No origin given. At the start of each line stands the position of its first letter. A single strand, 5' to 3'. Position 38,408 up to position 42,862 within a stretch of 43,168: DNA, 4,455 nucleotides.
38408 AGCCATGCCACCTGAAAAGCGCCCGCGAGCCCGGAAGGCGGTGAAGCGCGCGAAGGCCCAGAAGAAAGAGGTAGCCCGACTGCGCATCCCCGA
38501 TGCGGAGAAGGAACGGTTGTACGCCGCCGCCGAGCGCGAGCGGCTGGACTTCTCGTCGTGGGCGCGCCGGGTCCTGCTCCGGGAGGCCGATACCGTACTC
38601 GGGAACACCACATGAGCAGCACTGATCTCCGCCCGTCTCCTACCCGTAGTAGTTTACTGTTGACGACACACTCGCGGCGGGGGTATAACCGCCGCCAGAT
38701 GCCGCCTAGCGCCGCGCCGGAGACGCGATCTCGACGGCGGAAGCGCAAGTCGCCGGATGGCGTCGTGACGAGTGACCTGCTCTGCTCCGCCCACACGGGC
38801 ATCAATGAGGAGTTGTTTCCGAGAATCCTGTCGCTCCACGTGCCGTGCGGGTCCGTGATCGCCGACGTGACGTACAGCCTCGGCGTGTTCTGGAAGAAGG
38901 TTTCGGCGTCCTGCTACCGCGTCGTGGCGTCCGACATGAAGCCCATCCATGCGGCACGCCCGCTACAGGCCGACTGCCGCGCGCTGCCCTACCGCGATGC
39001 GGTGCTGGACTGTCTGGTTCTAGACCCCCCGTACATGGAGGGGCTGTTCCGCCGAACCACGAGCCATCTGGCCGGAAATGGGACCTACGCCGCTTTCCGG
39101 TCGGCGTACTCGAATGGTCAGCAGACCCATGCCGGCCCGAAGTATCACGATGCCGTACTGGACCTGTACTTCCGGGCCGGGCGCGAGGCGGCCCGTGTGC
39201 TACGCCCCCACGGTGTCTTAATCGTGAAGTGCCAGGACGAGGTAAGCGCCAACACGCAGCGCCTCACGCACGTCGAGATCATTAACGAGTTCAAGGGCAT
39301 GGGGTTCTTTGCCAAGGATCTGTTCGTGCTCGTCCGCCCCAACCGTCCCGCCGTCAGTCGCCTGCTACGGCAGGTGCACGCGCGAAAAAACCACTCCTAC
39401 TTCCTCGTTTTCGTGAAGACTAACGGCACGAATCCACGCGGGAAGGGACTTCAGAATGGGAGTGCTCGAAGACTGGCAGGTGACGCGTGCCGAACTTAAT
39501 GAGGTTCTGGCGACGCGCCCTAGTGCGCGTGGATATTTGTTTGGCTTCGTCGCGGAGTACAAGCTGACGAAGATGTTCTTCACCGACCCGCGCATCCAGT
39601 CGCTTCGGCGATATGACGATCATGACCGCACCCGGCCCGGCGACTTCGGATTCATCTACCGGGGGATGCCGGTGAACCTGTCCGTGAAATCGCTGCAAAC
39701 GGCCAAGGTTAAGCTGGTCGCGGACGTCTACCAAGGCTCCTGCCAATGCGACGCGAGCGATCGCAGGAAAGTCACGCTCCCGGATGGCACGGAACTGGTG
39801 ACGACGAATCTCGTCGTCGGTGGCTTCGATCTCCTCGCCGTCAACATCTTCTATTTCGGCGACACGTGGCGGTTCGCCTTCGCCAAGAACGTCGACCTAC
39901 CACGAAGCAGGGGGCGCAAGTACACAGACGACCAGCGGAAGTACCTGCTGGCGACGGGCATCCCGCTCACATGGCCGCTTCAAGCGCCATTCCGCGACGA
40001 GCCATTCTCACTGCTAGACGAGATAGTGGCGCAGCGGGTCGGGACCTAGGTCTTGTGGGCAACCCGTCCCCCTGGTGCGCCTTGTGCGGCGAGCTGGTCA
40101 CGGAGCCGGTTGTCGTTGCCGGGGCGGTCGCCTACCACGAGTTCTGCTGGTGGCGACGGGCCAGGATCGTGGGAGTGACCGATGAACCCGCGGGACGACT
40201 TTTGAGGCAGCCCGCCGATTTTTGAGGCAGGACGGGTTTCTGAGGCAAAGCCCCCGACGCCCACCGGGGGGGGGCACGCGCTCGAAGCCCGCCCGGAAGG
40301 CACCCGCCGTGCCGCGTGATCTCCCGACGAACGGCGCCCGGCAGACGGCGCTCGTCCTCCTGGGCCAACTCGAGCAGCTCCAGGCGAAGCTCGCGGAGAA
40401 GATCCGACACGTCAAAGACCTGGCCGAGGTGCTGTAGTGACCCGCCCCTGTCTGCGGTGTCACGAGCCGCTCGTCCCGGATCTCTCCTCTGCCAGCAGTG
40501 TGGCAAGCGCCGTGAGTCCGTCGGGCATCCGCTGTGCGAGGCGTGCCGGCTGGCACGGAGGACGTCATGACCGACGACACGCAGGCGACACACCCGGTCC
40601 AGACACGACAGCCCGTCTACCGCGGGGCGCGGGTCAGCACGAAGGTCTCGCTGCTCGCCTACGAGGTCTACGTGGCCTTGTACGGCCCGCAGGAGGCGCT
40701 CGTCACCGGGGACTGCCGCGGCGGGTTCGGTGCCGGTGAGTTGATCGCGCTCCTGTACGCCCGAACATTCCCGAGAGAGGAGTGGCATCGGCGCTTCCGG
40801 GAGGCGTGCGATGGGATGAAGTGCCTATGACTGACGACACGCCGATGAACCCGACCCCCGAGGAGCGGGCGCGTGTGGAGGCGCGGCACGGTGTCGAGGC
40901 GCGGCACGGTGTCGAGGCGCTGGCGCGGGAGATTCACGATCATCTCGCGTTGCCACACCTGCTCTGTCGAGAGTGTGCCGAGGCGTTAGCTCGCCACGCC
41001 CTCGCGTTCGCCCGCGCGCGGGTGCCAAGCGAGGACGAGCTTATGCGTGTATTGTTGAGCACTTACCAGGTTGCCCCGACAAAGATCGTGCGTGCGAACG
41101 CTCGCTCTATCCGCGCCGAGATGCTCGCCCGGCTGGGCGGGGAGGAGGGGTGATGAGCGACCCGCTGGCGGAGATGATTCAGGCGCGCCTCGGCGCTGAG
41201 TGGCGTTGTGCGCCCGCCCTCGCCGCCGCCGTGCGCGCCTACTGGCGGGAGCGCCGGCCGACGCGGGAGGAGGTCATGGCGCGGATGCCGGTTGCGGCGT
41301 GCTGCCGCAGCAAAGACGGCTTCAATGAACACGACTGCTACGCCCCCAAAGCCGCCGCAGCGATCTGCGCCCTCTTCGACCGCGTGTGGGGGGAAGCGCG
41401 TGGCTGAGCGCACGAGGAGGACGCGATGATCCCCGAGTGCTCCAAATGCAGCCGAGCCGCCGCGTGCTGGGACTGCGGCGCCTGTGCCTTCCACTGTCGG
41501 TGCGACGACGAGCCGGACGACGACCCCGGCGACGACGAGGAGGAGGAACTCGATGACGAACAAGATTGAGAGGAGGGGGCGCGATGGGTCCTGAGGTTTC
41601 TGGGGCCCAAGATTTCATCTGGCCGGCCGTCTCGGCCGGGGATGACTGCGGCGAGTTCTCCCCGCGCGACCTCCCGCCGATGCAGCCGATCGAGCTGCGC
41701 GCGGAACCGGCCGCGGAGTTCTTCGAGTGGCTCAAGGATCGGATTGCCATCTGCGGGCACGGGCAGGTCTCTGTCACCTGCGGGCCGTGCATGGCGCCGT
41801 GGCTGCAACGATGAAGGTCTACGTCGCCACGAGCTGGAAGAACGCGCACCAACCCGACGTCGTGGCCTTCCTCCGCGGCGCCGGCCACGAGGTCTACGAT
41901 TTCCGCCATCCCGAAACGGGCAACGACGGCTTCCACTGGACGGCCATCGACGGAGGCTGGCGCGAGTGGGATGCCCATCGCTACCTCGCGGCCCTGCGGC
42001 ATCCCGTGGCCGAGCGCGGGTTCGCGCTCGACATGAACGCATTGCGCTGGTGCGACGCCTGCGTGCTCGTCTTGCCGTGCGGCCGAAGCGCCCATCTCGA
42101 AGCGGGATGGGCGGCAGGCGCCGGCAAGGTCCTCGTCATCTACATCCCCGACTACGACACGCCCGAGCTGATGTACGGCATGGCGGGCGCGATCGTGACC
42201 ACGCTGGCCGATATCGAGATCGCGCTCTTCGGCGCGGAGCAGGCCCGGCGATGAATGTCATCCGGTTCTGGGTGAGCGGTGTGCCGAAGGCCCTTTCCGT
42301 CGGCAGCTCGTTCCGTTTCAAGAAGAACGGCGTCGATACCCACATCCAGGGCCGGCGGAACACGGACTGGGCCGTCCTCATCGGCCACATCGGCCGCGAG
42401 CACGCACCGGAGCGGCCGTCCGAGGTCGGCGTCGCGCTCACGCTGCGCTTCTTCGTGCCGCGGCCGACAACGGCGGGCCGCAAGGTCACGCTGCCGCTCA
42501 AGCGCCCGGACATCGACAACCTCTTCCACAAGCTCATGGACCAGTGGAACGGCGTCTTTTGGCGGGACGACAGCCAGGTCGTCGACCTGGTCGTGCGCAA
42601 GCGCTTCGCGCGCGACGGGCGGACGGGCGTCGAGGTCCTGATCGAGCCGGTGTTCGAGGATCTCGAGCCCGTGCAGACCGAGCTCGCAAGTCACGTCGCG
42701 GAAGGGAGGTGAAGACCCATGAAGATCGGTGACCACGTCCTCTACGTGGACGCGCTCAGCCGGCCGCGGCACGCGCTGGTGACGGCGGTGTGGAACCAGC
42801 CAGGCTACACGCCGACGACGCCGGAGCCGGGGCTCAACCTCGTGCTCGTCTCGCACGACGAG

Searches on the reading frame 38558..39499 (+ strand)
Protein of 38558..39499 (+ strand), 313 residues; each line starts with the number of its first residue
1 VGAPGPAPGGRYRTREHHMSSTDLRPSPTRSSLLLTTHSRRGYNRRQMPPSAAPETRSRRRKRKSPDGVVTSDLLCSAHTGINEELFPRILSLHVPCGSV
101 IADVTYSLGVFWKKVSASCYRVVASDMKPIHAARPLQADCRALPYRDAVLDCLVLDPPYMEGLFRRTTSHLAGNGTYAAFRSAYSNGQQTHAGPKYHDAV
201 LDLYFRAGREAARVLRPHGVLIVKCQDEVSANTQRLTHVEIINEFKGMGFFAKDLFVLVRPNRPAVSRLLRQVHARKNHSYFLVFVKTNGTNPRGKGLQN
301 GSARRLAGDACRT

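Call 67: search_protein_families(library=phrogs, max_evalue=0.01, proteins=[window:38558-39499:+])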
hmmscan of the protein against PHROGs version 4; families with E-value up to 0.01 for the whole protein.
window:38558-39499:+ (313 aa): 4 families
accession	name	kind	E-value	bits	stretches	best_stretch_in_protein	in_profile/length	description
phrog_24333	-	other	1.4e-66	225.3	1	53-294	10-233/238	DNA methyltransferase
phrog_954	-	other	1.8e-06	28.4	0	130-161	91-122/229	DNA methyltransferase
phrog_67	-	other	0.0022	18.1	1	146-290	139-223/743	DNA methyltransferase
phrog_6025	-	other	0.0024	18.5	0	130-181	9-62/192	DNA methyltransferase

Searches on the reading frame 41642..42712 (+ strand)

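Call 67: search_protein_families(library=phrogs, max_evalue=0.01, proteins=[window:41642-42712:+])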
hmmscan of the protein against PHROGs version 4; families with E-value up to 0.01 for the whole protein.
window:41642-42712:+ (356 aa): 6 families
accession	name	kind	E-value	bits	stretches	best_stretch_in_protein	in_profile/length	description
phrog_140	-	DNA, RNA and nucleotide metabolism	5.1e-21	76.4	1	204-345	36-176/219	RusA-like Holliday junction resolvase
phrog_3055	-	DNA, RNA and nucleotide metabolism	1.7e-09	38.4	1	263-324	135-197/233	RusA-like Holliday junction resolvase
phrog_24390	-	unknown function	8.8e-05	23.8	1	287-333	10-56/62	-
phrog_34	-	DNA, RNA and nucleotide metabolism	0.00085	20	1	262-337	128-194/259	RusA-like Holliday junction resolvase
phrog_1532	-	unknown function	0.0056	17.4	0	288-332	23-69/80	-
phrog_11573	-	unknown function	0.0083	17.4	0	281-335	54-108/110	-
